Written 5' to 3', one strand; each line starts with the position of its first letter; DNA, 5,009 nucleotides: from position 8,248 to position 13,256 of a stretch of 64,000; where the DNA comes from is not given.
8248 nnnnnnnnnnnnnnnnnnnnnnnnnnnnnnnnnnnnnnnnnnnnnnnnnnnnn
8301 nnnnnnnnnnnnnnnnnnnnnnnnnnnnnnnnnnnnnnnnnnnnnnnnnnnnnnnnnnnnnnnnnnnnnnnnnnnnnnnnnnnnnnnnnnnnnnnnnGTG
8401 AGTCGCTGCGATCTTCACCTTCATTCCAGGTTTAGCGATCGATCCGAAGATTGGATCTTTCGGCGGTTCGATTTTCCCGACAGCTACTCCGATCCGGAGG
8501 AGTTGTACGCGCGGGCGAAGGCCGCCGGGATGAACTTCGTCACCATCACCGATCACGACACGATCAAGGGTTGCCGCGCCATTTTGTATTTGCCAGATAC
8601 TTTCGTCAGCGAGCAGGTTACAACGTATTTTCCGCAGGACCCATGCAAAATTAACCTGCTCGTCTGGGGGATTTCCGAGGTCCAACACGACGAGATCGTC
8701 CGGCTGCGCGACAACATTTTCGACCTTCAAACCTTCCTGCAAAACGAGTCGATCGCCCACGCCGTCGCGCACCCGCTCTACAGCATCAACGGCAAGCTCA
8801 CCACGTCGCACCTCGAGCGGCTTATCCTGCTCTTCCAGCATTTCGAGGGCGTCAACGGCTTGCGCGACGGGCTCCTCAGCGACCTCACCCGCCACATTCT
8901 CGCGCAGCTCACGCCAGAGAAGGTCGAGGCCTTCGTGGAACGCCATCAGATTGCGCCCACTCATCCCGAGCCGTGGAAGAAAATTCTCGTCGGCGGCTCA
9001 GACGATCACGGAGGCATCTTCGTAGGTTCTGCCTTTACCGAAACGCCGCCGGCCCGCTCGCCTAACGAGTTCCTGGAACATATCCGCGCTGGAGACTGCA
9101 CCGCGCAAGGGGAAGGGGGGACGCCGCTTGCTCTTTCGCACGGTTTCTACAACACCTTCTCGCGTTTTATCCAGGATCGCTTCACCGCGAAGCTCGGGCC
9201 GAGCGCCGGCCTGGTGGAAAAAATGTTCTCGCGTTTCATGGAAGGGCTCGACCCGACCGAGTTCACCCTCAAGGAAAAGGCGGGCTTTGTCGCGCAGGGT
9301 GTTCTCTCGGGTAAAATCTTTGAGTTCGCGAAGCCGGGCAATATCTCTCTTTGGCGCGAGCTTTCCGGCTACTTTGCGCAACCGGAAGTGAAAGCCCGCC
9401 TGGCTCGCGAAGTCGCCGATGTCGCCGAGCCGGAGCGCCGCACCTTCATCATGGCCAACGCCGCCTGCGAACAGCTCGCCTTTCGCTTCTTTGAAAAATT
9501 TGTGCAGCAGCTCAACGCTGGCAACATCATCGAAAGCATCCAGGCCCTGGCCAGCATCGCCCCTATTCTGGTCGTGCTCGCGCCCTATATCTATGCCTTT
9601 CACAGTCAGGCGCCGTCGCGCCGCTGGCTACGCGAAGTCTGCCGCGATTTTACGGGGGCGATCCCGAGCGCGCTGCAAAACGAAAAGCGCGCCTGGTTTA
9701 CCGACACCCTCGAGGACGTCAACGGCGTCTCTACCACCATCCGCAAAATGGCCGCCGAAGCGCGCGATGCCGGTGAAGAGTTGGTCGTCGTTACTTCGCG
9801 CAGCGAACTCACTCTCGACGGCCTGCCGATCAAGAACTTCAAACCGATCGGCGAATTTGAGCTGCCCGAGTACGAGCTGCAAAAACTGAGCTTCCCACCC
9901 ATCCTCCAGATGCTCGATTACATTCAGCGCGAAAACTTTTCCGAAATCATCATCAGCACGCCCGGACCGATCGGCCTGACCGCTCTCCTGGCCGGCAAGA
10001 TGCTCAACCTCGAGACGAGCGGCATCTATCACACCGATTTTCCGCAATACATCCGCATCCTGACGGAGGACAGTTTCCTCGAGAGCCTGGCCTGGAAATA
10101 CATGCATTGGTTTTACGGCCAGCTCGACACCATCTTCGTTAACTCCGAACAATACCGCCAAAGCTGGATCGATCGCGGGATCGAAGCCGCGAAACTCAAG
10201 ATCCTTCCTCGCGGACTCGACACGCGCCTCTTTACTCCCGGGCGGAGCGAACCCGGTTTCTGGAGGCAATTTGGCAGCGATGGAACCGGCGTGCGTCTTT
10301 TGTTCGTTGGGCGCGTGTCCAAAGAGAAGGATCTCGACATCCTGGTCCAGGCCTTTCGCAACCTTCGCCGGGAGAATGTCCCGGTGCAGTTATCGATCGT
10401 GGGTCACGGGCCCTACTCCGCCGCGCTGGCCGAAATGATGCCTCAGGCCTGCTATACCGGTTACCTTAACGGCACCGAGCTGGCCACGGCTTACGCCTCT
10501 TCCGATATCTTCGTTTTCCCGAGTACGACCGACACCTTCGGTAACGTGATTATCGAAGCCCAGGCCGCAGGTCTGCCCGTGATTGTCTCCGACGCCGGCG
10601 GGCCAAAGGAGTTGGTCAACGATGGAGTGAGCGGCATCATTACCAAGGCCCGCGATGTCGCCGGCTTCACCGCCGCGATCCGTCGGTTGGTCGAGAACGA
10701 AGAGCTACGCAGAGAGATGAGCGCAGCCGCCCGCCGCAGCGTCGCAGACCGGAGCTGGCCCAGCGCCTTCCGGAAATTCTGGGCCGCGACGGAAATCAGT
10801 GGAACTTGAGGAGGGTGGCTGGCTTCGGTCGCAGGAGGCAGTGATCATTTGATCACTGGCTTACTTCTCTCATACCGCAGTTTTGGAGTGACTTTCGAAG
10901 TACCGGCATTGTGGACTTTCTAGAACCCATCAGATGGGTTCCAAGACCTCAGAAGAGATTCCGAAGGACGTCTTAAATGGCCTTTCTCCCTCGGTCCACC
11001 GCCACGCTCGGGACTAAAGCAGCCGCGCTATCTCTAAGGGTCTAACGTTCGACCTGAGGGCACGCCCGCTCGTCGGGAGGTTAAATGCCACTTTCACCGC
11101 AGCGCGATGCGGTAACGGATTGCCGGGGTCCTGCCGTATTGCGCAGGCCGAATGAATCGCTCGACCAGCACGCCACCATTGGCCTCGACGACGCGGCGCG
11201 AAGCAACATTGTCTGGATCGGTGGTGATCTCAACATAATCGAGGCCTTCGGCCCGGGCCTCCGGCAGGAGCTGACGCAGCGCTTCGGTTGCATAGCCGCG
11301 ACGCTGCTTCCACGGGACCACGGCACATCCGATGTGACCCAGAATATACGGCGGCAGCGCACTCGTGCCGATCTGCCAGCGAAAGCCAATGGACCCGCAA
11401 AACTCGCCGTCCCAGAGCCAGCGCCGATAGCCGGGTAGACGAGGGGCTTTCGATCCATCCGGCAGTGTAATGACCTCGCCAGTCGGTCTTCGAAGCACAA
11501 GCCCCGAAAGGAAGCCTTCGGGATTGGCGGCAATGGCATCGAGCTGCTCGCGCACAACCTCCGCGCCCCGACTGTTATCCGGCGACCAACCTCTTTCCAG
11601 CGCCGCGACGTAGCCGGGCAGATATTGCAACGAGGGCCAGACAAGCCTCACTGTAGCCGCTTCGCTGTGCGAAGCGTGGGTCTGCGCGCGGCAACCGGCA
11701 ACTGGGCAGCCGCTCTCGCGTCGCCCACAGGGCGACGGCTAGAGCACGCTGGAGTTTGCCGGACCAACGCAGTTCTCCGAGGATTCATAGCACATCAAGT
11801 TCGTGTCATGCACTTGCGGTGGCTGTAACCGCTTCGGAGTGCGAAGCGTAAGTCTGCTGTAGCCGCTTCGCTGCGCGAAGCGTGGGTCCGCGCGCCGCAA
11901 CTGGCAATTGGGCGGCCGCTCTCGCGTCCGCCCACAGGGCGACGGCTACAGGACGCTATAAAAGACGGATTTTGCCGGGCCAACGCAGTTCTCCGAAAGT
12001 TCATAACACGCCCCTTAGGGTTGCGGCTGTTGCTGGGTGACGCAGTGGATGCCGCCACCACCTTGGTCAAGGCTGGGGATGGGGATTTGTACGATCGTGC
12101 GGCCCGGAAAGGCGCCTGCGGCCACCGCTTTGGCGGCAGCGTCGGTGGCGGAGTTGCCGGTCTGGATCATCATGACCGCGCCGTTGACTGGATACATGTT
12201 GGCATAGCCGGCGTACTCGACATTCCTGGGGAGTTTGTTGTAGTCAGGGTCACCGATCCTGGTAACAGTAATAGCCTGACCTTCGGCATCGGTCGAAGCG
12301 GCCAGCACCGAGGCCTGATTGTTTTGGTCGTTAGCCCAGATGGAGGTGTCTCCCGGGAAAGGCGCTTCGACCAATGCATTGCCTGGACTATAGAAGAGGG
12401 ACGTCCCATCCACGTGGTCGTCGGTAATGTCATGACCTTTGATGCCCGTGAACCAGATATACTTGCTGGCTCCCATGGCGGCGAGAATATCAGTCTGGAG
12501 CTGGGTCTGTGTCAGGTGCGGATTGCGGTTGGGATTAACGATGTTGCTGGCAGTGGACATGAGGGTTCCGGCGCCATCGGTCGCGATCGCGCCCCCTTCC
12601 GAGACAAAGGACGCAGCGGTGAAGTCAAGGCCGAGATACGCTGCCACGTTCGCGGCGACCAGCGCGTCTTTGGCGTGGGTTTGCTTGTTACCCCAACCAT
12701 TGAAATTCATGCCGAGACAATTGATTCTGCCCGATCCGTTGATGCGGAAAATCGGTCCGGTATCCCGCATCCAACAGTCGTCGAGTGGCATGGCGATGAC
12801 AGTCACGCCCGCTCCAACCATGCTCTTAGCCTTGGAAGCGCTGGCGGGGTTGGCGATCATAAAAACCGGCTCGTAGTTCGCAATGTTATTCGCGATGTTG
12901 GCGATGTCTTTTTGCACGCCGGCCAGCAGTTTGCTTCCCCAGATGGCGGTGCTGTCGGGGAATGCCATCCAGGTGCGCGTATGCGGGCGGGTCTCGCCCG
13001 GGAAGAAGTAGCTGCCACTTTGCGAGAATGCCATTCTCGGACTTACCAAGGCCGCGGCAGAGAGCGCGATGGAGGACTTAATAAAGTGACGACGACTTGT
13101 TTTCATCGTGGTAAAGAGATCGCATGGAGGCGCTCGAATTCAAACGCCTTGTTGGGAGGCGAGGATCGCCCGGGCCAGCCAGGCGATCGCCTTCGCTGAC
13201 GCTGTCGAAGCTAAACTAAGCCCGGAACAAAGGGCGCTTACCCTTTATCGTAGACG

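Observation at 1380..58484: Hyper-abundant non-palindromic 8/9-mer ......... (rc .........) spread through the core genes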

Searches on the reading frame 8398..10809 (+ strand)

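Call 8: search_protein_families(library=pfam, proteins=[window:8398-10809:+])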
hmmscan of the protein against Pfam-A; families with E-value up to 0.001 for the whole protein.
window:8398-10809:+ (803 aa): 7 families
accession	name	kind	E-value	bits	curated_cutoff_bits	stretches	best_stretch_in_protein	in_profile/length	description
PF00534.26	Glycos_transf_1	-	2.6e-36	125.2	26.4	1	625-780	9-171/172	Glycosyl transferases group 1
PF13692.12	Glyco_trans_1_4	-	3.8e-34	118.4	27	1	633-767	3-142/142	Glycosyl transferases group 1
PF13439.12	Glyco_transf_4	-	7.2e-18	65.6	28.5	1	441-610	1-169/170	Glycosyltransferase Family 4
PF20706.3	GT4-conflict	-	2.3e-12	47.1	26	1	628-793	194-384/385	Family 4 Glycosyltransferase in conflict systems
PF13579.12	Glyco_trans_4_4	-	8.9e-10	39.6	29.7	1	442-606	1-158/158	Glycosyl transferase 4-like domain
PF13524.12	Glyco_trans_1_2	-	6e-09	36.4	25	1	654-783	7-130/144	Glycosyl transferase-like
PF13263.12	PHP_C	-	0.00023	21.1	21.3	0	197-234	18-56/56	PHP-associated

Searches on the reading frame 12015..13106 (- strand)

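Call 18: search_protein_families(library=pfam, proteins=[window:12015-13106:-], max_evalue=0.00001)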
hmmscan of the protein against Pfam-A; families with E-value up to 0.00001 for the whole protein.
window:12015-13106:- (363 aa): 1 family
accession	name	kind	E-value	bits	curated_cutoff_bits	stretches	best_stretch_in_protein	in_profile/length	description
PF04371.20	PAD_porph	-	1.1e-84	284.9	25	1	35-361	2-321/321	Porphyromonas-type peptidyl-arginine deiminase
